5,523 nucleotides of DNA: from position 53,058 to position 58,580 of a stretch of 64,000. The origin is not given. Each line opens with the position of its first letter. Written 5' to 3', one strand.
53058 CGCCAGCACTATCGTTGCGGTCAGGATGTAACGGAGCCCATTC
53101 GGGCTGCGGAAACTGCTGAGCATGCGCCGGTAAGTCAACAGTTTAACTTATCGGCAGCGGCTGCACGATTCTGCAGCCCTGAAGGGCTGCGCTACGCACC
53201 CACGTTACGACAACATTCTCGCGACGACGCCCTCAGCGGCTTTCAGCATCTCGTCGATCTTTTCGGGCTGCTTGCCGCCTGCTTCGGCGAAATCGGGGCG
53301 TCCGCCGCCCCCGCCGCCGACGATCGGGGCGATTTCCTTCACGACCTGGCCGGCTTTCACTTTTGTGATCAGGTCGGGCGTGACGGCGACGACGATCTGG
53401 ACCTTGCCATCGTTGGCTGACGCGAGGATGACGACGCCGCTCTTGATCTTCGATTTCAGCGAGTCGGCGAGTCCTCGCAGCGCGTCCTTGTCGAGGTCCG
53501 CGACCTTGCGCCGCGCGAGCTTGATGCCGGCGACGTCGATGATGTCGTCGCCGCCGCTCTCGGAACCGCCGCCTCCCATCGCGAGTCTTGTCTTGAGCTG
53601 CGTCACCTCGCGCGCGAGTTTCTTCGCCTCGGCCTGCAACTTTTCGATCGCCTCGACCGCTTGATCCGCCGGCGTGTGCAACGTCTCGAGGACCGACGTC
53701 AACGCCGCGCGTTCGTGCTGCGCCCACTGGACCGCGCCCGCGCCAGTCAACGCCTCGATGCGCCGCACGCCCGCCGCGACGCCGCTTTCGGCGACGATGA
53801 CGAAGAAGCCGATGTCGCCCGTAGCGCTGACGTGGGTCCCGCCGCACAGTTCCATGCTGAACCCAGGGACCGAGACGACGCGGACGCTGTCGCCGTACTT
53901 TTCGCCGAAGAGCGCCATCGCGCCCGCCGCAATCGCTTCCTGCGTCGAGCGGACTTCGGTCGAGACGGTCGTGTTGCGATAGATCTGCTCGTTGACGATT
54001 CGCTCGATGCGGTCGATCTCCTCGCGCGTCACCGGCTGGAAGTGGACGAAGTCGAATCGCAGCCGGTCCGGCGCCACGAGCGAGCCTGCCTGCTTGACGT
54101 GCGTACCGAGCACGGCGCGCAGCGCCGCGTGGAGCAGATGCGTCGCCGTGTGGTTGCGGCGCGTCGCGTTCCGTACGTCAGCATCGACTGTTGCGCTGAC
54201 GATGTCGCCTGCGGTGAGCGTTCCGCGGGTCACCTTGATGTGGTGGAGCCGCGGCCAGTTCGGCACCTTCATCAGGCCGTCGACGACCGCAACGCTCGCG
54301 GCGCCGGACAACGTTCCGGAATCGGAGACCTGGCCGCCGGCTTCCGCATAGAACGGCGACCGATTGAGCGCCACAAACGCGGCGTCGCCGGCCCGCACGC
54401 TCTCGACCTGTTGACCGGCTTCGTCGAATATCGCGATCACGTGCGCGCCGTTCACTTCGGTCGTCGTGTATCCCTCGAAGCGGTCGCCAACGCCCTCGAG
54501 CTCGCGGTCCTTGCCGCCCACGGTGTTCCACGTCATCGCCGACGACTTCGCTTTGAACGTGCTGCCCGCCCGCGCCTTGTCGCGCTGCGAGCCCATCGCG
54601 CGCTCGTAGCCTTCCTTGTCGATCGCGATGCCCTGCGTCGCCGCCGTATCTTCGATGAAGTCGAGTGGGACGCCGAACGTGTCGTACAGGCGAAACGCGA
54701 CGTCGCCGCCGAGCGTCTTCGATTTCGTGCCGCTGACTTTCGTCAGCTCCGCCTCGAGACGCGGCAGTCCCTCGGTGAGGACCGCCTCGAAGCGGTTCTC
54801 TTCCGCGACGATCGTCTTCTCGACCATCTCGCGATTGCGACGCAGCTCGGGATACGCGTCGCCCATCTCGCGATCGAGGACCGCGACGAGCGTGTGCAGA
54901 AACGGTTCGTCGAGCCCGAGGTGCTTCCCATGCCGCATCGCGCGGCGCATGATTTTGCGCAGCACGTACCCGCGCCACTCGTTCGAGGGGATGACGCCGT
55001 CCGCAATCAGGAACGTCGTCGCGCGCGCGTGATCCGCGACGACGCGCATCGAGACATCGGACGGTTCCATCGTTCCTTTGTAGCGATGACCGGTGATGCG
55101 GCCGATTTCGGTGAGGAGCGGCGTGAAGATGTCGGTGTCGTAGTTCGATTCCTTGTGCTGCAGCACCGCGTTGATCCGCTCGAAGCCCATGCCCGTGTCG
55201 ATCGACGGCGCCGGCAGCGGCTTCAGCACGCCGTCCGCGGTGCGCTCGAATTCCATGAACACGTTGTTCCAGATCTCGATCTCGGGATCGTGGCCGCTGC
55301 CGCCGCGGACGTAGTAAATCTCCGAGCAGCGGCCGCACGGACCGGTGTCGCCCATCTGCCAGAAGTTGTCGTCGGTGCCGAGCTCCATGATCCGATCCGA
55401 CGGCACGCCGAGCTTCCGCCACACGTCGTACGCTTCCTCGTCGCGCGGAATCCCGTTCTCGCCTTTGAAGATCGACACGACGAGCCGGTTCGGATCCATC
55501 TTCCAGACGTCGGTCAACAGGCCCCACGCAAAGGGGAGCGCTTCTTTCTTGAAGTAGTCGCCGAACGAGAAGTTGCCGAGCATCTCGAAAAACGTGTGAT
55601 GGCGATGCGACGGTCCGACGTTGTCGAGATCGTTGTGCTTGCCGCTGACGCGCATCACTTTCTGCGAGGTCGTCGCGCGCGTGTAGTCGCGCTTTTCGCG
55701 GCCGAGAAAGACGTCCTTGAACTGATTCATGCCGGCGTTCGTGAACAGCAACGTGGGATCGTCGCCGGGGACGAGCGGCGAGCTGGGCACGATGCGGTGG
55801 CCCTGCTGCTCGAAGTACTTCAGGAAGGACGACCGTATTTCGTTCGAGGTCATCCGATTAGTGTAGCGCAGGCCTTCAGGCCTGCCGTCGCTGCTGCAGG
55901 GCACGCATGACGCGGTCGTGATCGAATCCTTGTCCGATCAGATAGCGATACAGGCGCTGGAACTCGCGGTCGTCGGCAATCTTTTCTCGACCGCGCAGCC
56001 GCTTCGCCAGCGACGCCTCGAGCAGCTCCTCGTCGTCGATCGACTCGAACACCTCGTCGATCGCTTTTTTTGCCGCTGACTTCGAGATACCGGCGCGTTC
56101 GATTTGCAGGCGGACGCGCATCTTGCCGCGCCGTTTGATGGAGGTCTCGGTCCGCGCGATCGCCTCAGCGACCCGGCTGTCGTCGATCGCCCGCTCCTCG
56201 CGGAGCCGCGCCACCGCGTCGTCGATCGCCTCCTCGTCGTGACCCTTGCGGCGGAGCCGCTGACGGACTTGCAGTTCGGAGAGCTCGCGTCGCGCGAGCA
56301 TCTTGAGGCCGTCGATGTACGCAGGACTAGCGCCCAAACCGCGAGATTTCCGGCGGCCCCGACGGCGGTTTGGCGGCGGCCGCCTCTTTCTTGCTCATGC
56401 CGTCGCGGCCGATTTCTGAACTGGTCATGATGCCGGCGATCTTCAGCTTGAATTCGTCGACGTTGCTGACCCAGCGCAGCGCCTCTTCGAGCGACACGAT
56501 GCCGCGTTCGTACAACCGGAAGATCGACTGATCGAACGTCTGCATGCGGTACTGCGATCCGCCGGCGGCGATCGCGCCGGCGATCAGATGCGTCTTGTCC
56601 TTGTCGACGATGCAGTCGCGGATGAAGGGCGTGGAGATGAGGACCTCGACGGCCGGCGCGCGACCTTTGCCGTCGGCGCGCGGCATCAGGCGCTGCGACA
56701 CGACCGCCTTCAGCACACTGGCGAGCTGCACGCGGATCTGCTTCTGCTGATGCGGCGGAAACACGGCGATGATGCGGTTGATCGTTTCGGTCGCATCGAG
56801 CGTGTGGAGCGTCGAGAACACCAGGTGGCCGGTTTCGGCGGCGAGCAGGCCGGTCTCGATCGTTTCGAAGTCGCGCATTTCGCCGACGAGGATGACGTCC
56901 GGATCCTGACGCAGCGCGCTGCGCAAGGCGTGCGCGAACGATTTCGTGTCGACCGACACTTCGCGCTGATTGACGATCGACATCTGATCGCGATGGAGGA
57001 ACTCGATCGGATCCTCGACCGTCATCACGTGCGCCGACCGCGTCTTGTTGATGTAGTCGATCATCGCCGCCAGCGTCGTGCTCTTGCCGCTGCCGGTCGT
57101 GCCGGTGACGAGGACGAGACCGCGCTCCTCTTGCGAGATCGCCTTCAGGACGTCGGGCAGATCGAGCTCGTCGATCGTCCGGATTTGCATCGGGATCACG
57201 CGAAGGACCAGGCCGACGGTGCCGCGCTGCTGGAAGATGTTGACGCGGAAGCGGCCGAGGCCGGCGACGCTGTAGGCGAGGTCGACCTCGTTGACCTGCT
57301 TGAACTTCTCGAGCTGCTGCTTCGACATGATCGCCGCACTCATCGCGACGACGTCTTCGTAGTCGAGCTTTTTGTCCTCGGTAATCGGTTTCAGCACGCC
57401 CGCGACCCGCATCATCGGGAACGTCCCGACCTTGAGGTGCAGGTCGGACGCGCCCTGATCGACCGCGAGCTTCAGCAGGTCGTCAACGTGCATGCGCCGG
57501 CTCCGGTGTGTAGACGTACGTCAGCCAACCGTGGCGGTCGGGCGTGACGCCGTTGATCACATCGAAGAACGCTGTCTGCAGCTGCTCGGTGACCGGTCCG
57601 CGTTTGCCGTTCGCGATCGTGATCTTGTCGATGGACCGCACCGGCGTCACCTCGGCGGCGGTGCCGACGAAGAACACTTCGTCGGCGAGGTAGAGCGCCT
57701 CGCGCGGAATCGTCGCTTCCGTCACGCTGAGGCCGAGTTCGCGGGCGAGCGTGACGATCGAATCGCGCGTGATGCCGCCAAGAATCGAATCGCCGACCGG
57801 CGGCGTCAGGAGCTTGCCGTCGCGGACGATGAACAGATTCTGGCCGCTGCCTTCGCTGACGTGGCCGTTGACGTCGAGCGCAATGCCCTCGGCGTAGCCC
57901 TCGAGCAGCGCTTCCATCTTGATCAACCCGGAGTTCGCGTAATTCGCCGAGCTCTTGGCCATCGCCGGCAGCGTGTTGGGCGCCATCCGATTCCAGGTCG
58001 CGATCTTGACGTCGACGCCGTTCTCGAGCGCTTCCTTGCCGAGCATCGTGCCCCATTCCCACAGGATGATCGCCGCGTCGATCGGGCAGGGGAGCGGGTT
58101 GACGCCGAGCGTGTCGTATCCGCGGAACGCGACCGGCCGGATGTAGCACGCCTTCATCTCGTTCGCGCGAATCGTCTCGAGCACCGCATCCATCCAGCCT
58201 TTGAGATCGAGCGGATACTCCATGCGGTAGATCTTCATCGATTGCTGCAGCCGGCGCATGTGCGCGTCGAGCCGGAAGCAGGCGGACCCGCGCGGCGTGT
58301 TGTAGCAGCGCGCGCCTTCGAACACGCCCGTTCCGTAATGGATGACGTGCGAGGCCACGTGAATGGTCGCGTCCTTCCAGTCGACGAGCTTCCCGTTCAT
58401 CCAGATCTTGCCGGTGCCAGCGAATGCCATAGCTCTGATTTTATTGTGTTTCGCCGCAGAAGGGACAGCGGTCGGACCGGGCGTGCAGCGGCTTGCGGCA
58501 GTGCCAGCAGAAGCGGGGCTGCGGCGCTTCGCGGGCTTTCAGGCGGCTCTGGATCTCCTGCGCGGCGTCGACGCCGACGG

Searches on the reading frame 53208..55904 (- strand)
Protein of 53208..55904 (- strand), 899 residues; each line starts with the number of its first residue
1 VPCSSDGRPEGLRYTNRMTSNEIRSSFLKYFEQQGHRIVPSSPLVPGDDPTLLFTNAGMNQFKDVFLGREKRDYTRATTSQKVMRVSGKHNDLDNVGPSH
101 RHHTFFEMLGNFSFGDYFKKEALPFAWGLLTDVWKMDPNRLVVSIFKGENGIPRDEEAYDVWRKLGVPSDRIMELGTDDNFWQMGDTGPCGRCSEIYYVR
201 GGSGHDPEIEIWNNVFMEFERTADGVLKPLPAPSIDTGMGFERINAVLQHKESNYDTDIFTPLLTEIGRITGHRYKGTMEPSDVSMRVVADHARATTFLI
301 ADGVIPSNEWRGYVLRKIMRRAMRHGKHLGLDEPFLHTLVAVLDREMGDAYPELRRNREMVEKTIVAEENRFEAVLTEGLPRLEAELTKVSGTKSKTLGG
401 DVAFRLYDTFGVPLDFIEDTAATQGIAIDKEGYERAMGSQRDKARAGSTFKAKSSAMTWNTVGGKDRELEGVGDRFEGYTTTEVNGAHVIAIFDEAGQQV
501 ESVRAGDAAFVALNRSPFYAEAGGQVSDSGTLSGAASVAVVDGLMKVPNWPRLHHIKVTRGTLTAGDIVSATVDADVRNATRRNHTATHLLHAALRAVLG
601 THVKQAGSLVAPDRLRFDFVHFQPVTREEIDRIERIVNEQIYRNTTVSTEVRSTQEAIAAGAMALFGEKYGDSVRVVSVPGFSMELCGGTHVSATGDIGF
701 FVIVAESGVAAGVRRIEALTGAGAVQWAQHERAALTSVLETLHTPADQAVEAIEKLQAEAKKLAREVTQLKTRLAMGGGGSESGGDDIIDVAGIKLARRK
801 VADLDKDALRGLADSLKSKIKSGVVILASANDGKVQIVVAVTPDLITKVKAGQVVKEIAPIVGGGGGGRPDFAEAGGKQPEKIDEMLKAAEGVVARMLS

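Call 60: search_protein_families(library=pfam, proteins=[window:53208-55904:-], max_evalue=0.00001)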
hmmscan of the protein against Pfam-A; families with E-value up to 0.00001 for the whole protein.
window:53208-55904:- (899 aa): 3 families
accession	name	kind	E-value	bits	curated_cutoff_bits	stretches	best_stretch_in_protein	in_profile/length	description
PF01411.24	tRNA-synt_2c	-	2.7e-189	630.7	30.3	1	22-576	1-551/552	tRNA synthetases class II (A)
PF02272.25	DHHA1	-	5.7e-19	68.9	25.9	1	799-894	7-100/102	DHHA1 domain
PF07973.19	tRNA_SAD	-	7.1e-17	61.6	24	1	674-717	1-44/44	Threonyl and Alanyl tRNA synthetase second additional domain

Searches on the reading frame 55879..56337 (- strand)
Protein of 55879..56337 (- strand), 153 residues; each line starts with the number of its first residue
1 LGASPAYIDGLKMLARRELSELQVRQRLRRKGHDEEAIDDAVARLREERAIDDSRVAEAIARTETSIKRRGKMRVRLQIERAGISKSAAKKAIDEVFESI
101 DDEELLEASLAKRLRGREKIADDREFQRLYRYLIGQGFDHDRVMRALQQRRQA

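Call 60: search_protein_families(library=pfam, proteins=[window:55879-56337:-], max_evalue=0.00001)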
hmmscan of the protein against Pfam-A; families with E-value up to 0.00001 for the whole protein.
window:55879-56337:- (153 aa): 3 families
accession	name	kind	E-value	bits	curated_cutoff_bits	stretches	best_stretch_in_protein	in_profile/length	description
PF21982.2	RecX_HTH1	-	3.3e-11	43.4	26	1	6-45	1-40/40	RecX, first three-helix domain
PF02631.22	RecX_HTH2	-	1.7e-06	28.6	26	0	52-92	1-41/42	RecX, second three-helix domain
PF21981.2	RecX_HTH3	-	2.7e-06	27.9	26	1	101-147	1-48/48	RecX, third three-helix domain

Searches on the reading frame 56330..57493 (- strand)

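Call 60: search_protein_families(library=pfam, proteins=[window:56330-57493:-], max_evalue=0.00001)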
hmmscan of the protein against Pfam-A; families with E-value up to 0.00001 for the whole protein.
window:56330-57493:- (388 aa): 1 family
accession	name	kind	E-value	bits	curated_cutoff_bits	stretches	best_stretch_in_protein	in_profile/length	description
PF00437.27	T2SSE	-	4.2e-47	161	24.9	1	4-279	13-287/370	Type II/IV secretion system protein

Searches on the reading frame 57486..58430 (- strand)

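Call 60: search_protein_families(library=pfam, proteins=[window:57486-58430:-], max_evalue=0.00001)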
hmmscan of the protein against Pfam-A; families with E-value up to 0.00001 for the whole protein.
window:57486-58430:- (315 aa): 1 family
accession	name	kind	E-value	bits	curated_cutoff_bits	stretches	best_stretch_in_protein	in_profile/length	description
PF01063.24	Aminotran_4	-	4.5e-47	161.2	28.5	1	35-267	1-223/223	Amino-transferase class IV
